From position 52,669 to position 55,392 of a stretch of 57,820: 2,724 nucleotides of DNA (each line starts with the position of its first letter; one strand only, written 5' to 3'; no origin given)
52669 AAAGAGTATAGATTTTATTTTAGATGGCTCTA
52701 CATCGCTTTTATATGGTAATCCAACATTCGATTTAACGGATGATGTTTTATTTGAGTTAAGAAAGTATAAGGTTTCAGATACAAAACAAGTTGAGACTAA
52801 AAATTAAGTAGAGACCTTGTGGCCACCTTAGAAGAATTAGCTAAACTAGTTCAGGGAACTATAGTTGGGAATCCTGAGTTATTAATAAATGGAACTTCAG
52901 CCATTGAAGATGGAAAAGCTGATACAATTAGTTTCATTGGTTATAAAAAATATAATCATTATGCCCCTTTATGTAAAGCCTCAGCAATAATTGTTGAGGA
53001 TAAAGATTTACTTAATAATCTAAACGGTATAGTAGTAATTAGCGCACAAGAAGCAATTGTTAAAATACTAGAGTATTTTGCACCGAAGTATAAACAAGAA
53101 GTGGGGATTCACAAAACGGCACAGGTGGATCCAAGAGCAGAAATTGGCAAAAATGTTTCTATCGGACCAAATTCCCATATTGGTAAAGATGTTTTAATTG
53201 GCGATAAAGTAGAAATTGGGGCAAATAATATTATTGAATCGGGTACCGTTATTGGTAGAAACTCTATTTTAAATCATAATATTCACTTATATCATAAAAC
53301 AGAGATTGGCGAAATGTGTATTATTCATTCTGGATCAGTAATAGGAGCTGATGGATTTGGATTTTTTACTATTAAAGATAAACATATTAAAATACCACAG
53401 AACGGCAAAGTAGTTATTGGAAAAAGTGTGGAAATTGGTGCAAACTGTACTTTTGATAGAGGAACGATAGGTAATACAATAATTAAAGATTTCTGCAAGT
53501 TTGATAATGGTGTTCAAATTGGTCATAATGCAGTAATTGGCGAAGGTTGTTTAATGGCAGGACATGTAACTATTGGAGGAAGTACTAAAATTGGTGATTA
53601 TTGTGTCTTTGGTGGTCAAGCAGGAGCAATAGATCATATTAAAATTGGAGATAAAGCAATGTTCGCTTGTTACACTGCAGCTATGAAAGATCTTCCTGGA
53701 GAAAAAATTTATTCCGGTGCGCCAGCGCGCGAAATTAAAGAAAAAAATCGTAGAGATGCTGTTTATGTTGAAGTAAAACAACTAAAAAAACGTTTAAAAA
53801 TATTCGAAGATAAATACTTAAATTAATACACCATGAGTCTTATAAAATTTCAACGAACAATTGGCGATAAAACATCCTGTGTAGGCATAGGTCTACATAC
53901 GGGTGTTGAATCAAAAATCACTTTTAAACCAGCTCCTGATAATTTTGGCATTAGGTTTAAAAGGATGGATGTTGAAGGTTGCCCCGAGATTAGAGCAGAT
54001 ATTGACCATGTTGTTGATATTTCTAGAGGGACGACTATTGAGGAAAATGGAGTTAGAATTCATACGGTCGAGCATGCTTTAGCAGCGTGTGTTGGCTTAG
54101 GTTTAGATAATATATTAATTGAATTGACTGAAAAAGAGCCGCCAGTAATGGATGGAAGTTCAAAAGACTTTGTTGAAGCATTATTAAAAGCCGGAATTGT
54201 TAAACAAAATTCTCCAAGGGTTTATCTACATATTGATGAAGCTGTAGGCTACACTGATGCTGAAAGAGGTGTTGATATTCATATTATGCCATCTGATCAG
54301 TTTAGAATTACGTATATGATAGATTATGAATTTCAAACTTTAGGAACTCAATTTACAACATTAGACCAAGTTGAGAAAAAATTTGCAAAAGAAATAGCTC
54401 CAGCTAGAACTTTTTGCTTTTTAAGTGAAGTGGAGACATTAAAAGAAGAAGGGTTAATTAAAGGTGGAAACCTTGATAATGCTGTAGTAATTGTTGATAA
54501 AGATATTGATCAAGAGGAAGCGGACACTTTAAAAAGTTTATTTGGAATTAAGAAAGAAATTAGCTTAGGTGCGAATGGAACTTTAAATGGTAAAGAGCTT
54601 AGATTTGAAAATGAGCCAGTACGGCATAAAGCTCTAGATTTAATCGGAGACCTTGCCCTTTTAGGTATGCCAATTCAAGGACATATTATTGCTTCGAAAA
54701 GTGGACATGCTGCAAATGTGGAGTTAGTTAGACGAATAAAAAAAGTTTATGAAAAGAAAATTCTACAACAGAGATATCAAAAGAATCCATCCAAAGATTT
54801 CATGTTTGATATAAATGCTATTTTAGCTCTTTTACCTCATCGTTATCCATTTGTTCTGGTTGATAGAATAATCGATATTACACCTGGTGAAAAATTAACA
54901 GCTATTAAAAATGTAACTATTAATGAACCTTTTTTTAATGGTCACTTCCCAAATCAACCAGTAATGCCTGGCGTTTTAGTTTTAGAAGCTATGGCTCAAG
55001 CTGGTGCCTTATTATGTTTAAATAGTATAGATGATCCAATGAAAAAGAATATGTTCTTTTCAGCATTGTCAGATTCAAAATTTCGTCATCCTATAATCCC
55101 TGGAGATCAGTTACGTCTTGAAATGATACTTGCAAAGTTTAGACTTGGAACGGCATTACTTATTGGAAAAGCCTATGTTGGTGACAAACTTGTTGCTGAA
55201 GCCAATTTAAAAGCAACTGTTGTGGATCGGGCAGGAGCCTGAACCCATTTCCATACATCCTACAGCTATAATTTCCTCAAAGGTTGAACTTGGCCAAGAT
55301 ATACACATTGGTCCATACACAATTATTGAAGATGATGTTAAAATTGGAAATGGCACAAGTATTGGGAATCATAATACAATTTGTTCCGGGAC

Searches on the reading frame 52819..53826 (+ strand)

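Call 35: search_protein_families(library=ncbifam, proteins=[window:52819-53826:+], max_evalue=0.00001)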
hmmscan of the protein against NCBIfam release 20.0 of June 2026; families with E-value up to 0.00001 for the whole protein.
window:52819-53826:+ (335 aa): 26 families (the best 25 are shown)
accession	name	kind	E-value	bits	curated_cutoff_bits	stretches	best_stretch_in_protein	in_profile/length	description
NF002060.0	PRK00892.1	subfamily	3.5e-100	335.5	207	1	2-331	4-340/345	UDP-3-O-(3-hydroxymyristoyl)glucosamine N-acyltransferase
TIGR01853.1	lipid_A_lpxD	equivalog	1.9e-93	313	242.5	1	6-325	1-324/325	UDP-3-O-(3-hydroxymyristoyl)glucosamine N-acyltransferase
NF003657.0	PRK05289.1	equivalog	7.2e-33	113.8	226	2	127-304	18-191/264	acyl-ACP--UDP-N-acetylglucosamine O-acyltransferase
TIGR01852.1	lipid_A_lpxA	equivalog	4.1e-31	108.1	231.05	2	127-303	13-185/254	acyl-ACP--UDP-N-acetylglucosamine O-acyltransferase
TIGR03570.1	NeuD_NnaD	subfamily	2.3e-24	86.1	160.8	2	197-304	93-202/202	NeuD/PglB/VioB family sugar acetyltransferase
TIGR03532.1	DapD_Ac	equivalog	2.6e-13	50.2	231.75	1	185-315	95-220/231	2,3,4,5-tetrahydropyridine-2,6-dicarboxylate N-acetyltransferase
NF041874.1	EPS_EpsC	equivalog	2.8e-12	46.7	150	1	225-309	75-167/168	serine O-acetyltransferase EpsC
NF058585.1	HptprglPActTf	PfamEq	2.9e-12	46.5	300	1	227-313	73-164/172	heptaprenylglyceryl phosphate O-acetyltransferase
TIGR01173.1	glmU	equivalog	6.9e-10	38.4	366.85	0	94-177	256-337/452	bifunctional UDP-N-acetylglucosamine diphosphorylase/glucosamine-1-phosphate N-acetyltransferase GlmU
NF007499.0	PRK10092.1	equivalog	1.6e-09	37.8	314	0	106-148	123-165/183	maltose O-acetyltransferase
NF007797.0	PRK10502.1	subfamily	8.4e-09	35.3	192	0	255-310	125-180/183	WcaF family extracellular polysaccharide biosynthesis acetyltransferase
NF000311.1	Vat_ABCDEFH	equivalog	1.1e-08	35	300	0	251-315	106-170/201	Vat family streptogramin A O-acetyltransferase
NF050158.1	CarbAnhydGPos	equivalog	1.2e-08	34.8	250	0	196-317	26-151/172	gamma carbonic anhydrase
NF007240.0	PRK09677.1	equivalog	4e-08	33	243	0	256-311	131-186/192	putative lipopolysaccharide biosynthesis O-acetyl transferase WbbJ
NF010935.0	PRK14355.1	equivalog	4.7e-08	32.1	718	0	138-208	264-314/459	bifunctional UDP-N-acetylglucosamine diphosphorylase/glucosamine-1-phosphate N-acetyltransferase GlmU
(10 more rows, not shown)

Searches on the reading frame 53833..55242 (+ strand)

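Call 35: search_protein_families(library=ncbifam, proteins=[window:53833-55242:+], max_evalue=0.00001)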
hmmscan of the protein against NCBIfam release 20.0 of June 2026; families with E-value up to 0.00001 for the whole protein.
window:53833-55242:+ (469 aa): 7 families
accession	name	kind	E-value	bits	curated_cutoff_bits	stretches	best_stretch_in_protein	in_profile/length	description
NF009667.0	PRK13188.1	equivalog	2.3e-187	623.3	465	1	6-466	4-462/464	bifunctional UDP-3-O-[3-hydroxymyristoyl] N-acetylglucosamine deacetylase/3-hydroxyacyl-ACP dehydratase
TIGR00325.1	lpxC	equivalog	3.8e-76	256.3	187.25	2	7-228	3-222/297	UDP-3-O-acyl-N-acetylglucosamine deacetylase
TIGR01750.1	fabZ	equivalog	3.2e-50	169.7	155.15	1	325-462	1-140/141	3-hydroxyacyl-ACP dehydratase FabZ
NF000582.1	PRK00006.1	equivalog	3.5e-50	169.5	113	1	326-462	1-136/137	3-hydroxyacyl-ACP dehydratase FabZ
NF009666.0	PRK13187.1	equivalog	5.9e-33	114.3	423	2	7-197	11-206/305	UDP-3-O-acyl N-acetylglycosamine deacetylase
NF058663.1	cispen_cyc_AmcE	equivalog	6.1e-21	75.1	140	1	329-464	8-141/153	cispentacin biosynthesis cyclizing decarboxylase AmcE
NF003509.0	PRK05174.1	equivalog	9.5e-07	28.8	124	1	332-389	27-89/172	bifunctional 3-hydroxydecanoyl-ACP dehydratase/trans-2-decenoyl-ACP isomerase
